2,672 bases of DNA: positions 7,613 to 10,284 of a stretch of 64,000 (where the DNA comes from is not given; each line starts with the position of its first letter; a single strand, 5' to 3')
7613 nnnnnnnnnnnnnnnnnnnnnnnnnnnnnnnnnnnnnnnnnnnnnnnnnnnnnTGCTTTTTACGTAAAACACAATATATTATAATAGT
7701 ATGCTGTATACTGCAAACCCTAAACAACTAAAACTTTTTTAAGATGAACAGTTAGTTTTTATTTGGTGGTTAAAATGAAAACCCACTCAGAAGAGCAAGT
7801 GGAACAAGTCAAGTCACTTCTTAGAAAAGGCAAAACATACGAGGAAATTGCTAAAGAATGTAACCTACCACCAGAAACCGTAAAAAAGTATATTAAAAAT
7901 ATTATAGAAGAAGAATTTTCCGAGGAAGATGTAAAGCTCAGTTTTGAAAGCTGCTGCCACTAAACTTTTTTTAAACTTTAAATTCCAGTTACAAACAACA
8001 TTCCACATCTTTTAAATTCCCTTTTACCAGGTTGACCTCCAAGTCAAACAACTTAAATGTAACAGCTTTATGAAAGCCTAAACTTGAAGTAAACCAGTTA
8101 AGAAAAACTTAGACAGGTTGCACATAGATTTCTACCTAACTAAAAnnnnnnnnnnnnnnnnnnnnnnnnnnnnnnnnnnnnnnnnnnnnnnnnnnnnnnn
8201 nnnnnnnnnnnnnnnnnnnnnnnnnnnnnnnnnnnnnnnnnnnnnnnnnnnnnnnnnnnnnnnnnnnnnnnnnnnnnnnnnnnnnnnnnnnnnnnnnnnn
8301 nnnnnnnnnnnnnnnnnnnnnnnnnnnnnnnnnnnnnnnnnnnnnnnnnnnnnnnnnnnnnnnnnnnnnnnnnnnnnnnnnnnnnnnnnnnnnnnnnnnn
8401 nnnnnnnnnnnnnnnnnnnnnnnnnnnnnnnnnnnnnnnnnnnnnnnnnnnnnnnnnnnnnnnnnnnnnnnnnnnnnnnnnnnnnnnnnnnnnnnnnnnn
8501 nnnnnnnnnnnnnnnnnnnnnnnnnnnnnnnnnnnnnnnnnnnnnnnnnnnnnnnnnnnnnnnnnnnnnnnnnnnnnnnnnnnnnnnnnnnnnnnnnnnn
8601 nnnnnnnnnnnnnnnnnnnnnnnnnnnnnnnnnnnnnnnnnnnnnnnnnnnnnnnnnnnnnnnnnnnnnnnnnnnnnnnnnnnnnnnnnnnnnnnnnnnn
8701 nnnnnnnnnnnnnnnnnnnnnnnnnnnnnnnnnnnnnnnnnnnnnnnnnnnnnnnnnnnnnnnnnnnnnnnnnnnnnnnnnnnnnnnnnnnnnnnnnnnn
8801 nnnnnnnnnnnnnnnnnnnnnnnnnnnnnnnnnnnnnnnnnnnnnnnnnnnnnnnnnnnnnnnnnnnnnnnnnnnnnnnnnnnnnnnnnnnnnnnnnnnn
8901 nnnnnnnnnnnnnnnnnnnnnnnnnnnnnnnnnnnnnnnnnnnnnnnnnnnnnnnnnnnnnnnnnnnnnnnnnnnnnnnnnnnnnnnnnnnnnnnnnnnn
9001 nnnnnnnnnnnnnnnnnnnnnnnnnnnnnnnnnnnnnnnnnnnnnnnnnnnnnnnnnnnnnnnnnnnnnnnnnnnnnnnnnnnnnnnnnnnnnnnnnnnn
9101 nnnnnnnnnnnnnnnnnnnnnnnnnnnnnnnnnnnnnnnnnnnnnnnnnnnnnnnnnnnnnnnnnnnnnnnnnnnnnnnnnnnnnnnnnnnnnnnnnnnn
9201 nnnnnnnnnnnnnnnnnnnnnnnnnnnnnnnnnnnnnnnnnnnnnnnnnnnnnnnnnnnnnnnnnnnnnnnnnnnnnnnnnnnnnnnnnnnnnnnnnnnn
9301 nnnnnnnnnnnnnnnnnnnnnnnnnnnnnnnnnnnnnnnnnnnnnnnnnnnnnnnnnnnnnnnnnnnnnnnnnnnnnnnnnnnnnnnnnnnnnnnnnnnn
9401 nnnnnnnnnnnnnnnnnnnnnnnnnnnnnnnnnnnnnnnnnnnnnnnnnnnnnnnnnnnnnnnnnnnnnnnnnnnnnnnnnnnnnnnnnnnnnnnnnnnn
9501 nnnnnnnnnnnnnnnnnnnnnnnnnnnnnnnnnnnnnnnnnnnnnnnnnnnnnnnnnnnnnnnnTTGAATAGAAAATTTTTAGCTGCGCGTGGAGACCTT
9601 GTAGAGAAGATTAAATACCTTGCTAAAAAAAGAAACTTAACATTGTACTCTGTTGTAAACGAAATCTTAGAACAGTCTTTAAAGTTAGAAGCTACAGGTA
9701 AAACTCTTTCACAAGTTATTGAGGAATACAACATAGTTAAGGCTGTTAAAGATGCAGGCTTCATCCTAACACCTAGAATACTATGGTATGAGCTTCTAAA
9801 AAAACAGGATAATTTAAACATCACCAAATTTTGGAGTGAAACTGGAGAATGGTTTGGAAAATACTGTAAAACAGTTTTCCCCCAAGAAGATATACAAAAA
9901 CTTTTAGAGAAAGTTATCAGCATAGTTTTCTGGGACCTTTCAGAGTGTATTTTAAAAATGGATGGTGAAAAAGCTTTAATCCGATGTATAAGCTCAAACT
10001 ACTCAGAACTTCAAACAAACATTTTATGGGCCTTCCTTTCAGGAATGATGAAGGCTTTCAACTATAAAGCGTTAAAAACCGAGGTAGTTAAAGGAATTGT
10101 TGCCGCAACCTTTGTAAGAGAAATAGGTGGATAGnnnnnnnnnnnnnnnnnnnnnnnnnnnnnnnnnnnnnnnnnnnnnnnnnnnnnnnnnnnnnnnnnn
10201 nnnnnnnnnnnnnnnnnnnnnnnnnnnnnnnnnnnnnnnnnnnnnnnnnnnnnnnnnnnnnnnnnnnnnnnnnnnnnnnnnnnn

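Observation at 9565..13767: Cdv (ESCRT-III/Vps4) division operon preceded by two tandem paralogous RHH-like genes instead of cdvA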

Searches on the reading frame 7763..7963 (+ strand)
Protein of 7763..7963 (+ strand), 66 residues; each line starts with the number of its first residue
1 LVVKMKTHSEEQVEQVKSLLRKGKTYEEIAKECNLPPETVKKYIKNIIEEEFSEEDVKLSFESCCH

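Call 62: search_protein_families(library=pfam, proteins=[window:7763-7963:+], max_evalue=0.001)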
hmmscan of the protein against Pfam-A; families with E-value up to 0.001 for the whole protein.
window:7763-7963:+ (66 aa): 11 families
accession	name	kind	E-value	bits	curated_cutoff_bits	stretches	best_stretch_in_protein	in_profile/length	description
PF00196.25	GerE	-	1.1e-06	28.6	23.5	1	18-48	12-42/57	Bacterial regulatory proteins, luxR family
PF14493.12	HTH_40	-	2.9e-06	27.9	27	1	15-51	4-40/89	Helix-turn-helix domain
PF08281.18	Sigma70_r4_2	-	8.2e-06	25.8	25.7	1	22-45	25-48/54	Sigma-70, region 4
PF02796.21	HTH_7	-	9.6e-06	26.1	23.8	1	9-44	7-42/45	Helix-turn-helix domain of resolvase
PF11268.13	DUF3071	-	0.00011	22.8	26.9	1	5-50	50-95/168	Protein of unknown function (DUF3071)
PF13936.12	HTH_38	-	0.0002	21.5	27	1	9-42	6-39/44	Helix-turn-helix domain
PF21694.2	DNA_pol3_delta_C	-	0.00026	21.4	27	1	15-64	49-96/121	DNA polymerase III delta subunit, C-terminal domain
PF13384.12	HTH_23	-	0.00058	20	24.6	1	19-46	13-40/50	Homeodomain-like domain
PF13518.12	HTH_28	-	0.00059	20.3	25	0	19-47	8-36/52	Helix-turn-helix domain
PF24033.1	DUF7342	-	0.00087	19.7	31.6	1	9-52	3-46/150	Family of unknown function (DUF7342)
PF13412.12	HTH_24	-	0.00087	19.3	21.9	0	25-50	19-44/48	Winged helix-turn-helix DNA-binding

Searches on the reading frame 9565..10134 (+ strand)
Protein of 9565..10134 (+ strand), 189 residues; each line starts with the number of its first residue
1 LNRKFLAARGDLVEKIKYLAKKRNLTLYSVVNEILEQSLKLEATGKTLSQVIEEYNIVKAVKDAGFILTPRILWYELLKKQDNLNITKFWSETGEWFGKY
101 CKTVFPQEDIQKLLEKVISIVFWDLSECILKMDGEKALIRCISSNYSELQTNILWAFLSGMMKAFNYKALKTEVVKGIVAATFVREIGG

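Call 3: search_protein_families(library=pfam, proteins=[window:9565-10134:+], max_evalue=1)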
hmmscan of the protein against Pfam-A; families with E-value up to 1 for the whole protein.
window:9565-10134:+ (189 aa): 3 families
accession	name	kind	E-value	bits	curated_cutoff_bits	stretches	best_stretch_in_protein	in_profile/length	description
PF19891.5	DUF6364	-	0.047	14.6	27.3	1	11-56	12-57/70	Family of unknown function (DUF6364)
PF24477.2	ARM_At3g06530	-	0.056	13.5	27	1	76-149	92-164/195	At3g06530-like, ARM repeats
PF00514.29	Arm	-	0.093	13.3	20.6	1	136-156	15-35/41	Armadillo/beta-catenin-like repeat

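Call 4: search_protein_families(library=ncbifam, proteins=[window:9565-10134:+], max_evalue=1)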
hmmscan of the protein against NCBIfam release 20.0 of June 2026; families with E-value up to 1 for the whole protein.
window:9565-10134:+ (189 aa): 1 family
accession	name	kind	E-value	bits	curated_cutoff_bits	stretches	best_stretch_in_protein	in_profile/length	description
NF002422.0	PRK01546.1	equivalog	0.0041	17.1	143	1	11-85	5-77/79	hypothetical protein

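Call 9: find_homologous_proteins(query=window:9565-10134:+)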
Query window:9565-10134:+ (189 aa): 9 proteins with E <= 0.001 among 191 candidates.
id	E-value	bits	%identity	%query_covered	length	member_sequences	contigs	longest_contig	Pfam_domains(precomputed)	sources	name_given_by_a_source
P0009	6.1e-118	409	100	100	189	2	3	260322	-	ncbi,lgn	ncbi:MAG: hypothetical protein ACKD6N_05820 [Candidatus Bathyarchaeota archaeon]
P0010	2.1e-97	342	83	100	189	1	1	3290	-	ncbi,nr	ncbi:MAG: hypothetical protein N3E48_02830 [Candidatus Bathyarchaeota archaeon]|nr:hypothetical prot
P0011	2.5e-90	319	78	99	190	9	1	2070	-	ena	-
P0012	7.3e-62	227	57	100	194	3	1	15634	-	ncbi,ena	-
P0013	1.2e-61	226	55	99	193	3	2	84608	-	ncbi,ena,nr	ncbi:MAG: hypothetical protein DRO36_03920 [Candidatus Hecatellales archaeon]|nr:MAG: hypothetical p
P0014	1.3e-61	226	54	99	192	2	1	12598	-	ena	-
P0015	2.4e-60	222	53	99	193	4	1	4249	-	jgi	-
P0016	2.2e-58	215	54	100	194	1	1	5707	-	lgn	-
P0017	1.1e-56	210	53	97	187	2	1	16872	-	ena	-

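Call 76: find_encoding_contigs(protein=P0013, flank=10000, max_places=2)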
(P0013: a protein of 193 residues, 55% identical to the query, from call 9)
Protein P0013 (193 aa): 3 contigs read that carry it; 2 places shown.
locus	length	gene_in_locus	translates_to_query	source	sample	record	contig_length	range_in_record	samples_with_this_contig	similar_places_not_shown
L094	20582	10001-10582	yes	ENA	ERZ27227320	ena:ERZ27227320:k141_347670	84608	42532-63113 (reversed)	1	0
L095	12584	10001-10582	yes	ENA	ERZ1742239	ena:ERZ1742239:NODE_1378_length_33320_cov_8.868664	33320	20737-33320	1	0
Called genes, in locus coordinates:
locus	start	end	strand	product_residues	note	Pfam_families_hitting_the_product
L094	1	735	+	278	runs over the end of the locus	PF01925:TauE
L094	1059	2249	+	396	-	PF01731:Arylesterase (faint), PF03088:Str_synth (faint), PF01436:NHL (faint), PF06739:SBBP (faint), PF22807:TrAA12 (faint), PF24684:Vgb_lyase, PF08450:SGL (faint)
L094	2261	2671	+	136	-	-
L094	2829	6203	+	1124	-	PF28202:SlaA-like (faint), PF01835:MG2 (faint)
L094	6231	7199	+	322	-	PF01483:P_proprotein (faint), PF05377:FlaC_arch (faint)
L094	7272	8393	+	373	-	-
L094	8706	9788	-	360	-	PF00091:Tubulin, PF21011:CetZ_C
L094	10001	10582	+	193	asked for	-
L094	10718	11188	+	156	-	-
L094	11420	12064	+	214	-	-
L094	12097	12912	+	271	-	-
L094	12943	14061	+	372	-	PF04212:MIT, PF13173:AAA_14 (faint), PF00004:AAA, PF05496:RuvB_N (weak), PF07728:AAA_5 (weak), PF17862:AAA_lid_3, PF09336:Vps4_C (weak)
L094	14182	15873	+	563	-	PF00654:Voltage_CLC, PF00571:CBS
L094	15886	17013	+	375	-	PF04389:Peptidase_M28, PF01546:Peptidase_M20, PF05343:Peptidase_M42 (weak), PF07687:M20_dimer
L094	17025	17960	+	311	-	PF01933:CofD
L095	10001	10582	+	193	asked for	-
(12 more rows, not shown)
